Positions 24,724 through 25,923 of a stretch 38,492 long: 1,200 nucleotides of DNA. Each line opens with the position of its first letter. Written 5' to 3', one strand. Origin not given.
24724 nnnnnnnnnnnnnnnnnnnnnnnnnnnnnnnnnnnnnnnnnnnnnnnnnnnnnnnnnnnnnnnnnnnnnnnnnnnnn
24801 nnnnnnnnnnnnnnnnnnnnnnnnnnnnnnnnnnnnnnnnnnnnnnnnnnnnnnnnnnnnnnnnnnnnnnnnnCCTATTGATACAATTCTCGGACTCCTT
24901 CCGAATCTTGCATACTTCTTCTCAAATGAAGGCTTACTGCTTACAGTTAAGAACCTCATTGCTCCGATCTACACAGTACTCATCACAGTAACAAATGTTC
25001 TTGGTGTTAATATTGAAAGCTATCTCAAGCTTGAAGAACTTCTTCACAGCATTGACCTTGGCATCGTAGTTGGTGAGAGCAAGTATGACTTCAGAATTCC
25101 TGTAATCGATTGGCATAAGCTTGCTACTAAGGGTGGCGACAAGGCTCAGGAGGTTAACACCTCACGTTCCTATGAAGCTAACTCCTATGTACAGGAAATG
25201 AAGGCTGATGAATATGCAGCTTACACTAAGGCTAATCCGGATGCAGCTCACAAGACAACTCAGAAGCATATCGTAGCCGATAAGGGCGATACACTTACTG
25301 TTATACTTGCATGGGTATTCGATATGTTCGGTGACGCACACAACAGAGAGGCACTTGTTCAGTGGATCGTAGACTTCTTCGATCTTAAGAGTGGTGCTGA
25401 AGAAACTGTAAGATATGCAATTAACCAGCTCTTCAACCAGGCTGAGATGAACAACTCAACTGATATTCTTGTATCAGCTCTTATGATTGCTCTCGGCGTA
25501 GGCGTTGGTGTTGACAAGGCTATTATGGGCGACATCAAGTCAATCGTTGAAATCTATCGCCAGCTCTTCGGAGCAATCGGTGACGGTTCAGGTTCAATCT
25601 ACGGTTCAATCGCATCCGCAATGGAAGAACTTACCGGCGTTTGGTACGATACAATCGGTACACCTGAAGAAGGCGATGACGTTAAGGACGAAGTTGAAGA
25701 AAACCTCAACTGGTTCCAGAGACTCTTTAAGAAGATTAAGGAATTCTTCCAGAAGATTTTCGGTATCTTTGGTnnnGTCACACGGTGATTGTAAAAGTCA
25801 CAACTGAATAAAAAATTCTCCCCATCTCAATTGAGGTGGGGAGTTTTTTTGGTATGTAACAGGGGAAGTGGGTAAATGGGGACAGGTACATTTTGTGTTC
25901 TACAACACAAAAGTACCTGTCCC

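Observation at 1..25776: Giant (>8,400 codon) modular gene of unrecognised family fills two thirds of the window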

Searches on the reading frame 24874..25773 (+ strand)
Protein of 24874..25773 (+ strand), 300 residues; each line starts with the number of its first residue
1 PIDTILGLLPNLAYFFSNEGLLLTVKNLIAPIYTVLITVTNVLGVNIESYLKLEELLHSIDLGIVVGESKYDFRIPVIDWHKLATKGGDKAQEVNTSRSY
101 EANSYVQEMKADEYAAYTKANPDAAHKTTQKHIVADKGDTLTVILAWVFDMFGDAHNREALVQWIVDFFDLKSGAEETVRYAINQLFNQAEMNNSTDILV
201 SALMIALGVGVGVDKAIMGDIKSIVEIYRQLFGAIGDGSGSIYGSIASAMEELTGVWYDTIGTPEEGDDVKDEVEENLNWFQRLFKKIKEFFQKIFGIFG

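Call 40: find_related_loci(query=A2, collection=genome_contigs, flank=10000)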
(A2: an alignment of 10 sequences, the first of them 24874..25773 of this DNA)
Query A2 (300 aa) in genome_contigs; peptide patterns used: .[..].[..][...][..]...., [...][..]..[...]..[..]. (x = any residue, [..] = any of these).
336 stretches matched a pattern; 77 encode a relative of the query (tblastn E <= 1e-3); 77 distinct loci.
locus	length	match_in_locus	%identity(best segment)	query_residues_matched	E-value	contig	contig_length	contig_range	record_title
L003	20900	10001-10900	74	1-300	1e-154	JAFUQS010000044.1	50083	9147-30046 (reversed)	MAG: Clostridia bacterium isolate RGIG4739 Roe_deer_Rectum.Co__c961048, whole genome shotgun sequence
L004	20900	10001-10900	75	1-300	8e-153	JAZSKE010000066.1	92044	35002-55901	MAG: Acutalibacteraceae bacterium isolate T1900044562_TS20190028.MAGScoT_cleanbin_000011 SGB_370_k141_22566, whole genom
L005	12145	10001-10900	73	1-300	2e-151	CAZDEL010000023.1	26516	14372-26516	MAG TPA_asm: uncultured Faecalibacterium sp. isolate SRP313737_co1_11 genome assembly, contig: NODE_2874_length_26516_co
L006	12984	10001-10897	67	1-299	2e-136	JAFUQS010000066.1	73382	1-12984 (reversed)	MAG: Clostridia bacterium isolate RGIG4739 Roe_deer_Rectum.Co__c1357560, whole genome shotgun sequence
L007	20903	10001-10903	66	1-299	2e-135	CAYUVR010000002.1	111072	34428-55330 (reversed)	MAG TPA_asm: uncultured Faecalibacterium sp. isolate SRP315200_co2_478 genome assembly, contig: NODE_24_length_111072_co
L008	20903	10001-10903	66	1-299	8e-134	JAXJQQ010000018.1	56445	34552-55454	MAG: Acutalibacteraceae bacterium isolate DOME_MAG_2612 2612_C0210_k141_73575, whole genome shotgun sequence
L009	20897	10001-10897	66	1-299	8e-134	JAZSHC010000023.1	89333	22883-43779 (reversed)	MAG: Acutalibacteraceae bacterium isolate T1900044576_TS20190042.MAGScoT_cleanbin_000030 SGB_500_k141_989594, whole geno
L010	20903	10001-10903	65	1-299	4e-131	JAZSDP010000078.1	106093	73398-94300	MAG: Acutalibacteraceae bacterium isolate T1900044596_TS20190062.MAGScoT_cleanbin_000041 SGB_667_k141_658467, whole geno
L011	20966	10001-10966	59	1-299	2e-119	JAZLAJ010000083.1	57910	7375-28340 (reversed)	MAG: Acutalibacteraceae bacterium isolate T1900045078_TC20190072.MAGScoT_cleanbin_000004 SGB_4644_k141_887115, whole gen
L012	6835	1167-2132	58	1-299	7e-117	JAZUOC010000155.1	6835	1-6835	MAG: Acutalibacteraceae bacterium isolate T1900044877_TS20190343.MAGScoT_cleanbin_000020 SGB_3194_k141_1355146, whole ge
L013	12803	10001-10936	55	1-299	3e-114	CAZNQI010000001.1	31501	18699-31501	MAG TPA_asm: uncultured Faecalibacterium sp. isolate SRP315200_co1_701 genome assembly, contig: NODE_2040_length_31501_c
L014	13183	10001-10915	60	1-299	1e-111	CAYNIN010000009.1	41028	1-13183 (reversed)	MAG TPA_asm: uncultured Faecalibacterium sp. isolate SRP315200_co2_389 genome assembly, contig: NODE_426_length_41028_co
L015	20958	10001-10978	55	1-299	1e-110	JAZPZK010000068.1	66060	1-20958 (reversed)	MAG: Acutalibacteraceae bacterium isolate T1900044645_TS20190111.MAGScoT_cleanbin_000031 SGB_1342_k141_759051, whole gen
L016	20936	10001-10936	57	1-299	1e-110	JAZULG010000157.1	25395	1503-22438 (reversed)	MAG: Acutalibacteraceae bacterium isolate T1900044913_TS20190379.MAGScoT_cleanbin_000022 SGB_3322_k141_2361194, whole ge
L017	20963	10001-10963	57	1-299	4e-110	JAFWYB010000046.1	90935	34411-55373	MAG: Clostridia bacterium isolate RGIG6175 Sheep_Rectum-1__c543569, whole genome shotgun sequence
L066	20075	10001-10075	68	273-297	3e-6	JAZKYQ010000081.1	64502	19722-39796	MAG: Acutalibacteraceae bacterium isolate T1900045100_TC20190094.MAGScoT_cleanbin_000010 SGB_4756_k141_1171872, whole ge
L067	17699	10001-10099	62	264-297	3e-6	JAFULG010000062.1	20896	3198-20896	MAG: Clostridia bacterium isolate RGIG4597 Roe_deer_Rectum-3__c506691, whole genome shotgun sequence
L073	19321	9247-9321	64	273-297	1e-5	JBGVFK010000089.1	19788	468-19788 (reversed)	MAG: Acutalibacteraceae bacterium isolate fecal_MAG_392 fecal_MAG_392_contig_0089, whole genome shotgun sequence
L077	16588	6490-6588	59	264-297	1e-5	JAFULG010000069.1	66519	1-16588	MAG: Clostridia bacterium isolate RGIG4597 Roe_deer_Rectum-3__c547363, whole genome shotgun sequence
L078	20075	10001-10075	64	273-297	2e-5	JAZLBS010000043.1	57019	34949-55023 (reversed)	MAG: Acutalibacteraceae bacterium isolate T1900045060_TC20190053.MAGScoT_cleanbin_000009 SGB_4566_k141_599623, whole gen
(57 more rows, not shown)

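Call 72: search_solved_structures(query=A2, max_evalue=1)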
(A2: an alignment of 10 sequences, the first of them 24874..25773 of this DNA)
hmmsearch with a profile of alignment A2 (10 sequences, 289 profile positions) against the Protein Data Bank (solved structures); distinct sequences matched with E-value up to 1: 0.

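Call 95: search_protein_families(library=pfam, max_evalue=0.001, proteins=[L066:4646-10081:+, L067:5672-10105:+, L077:688-6594:+, L073:4099-9327:+, L078:4409-10081:+])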
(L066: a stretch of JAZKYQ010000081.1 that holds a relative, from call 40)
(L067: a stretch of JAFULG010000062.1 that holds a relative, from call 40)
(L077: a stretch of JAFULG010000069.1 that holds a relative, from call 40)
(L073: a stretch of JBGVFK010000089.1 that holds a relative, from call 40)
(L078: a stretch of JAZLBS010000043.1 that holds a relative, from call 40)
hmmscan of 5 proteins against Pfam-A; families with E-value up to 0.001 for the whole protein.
L066:4646-10081:+ (1812 aa): 2 families
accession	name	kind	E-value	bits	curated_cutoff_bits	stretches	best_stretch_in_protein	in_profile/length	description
PF09479.16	Flg_new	-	1e-23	83.6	27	3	815-882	1-65/65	Listeria-Bacteroides repeat domain (List_Bact_rpt)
PF00041.27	fn3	-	7.5e-05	23.3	25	0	310-343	43-71/84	Fibronectin type III domain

L067:5672-10105:+ (1478 aa): 1 family
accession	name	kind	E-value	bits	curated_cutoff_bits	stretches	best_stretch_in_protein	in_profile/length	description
PF09479.16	Flg_new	-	7.6e-30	103.3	27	3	813-881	1-65/65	Listeria-Bacteroides repeat domain (List_Bact_rpt)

L077:688-6594:+ (1969 aa): 2 families
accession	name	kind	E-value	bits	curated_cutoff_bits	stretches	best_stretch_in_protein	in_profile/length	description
PF09479.16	Flg_new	-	3.6e-24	85.1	27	3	837-905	1-65/65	Listeria-Bacteroides repeat domain (List_Bact_rpt)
PF00041.27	fn3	-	0.00082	20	25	0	331-351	48-68/84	Fibronectin type III domain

L073:4099-9327:+ (1743 aa): 1 family
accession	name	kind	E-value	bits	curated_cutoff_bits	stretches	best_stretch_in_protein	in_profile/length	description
PF09479.16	Flg_new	-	2.5e-28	98.4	27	3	807-875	1-65/65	Listeria-Bacteroides repeat domain (List_Bact_rpt)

L078:4409-10081:+ (1891 aa): 2 families
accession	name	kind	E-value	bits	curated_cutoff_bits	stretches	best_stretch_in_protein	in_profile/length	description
PF09479.16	Flg_new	-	5.8e-23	81.2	27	3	806-874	1-65/65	Listeria-Bacteroides repeat domain (List_Bact_rpt)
PF06458.18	MucBP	-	2.8e-06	28.4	23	2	1219-1278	3-62/63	MucBP domain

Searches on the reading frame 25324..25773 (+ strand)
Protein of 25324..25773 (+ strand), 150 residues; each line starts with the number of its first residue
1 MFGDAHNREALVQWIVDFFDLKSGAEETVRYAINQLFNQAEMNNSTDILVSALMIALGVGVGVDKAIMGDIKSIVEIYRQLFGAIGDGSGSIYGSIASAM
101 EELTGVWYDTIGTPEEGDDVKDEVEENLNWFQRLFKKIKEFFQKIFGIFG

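Call 63: search_protein_families(library=ncbifam, max_evalue=10, proteins=[window:25324-25773:+])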
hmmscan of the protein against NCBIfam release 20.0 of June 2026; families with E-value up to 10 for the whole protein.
window:25324-25773:+ (150 aa): 1 family
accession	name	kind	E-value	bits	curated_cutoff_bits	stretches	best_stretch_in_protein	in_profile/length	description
NF003335.0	PRK04342.1-4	equivalog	0.11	11.4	424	1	66-113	129-176/373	DNA topoisomerase VI subunit A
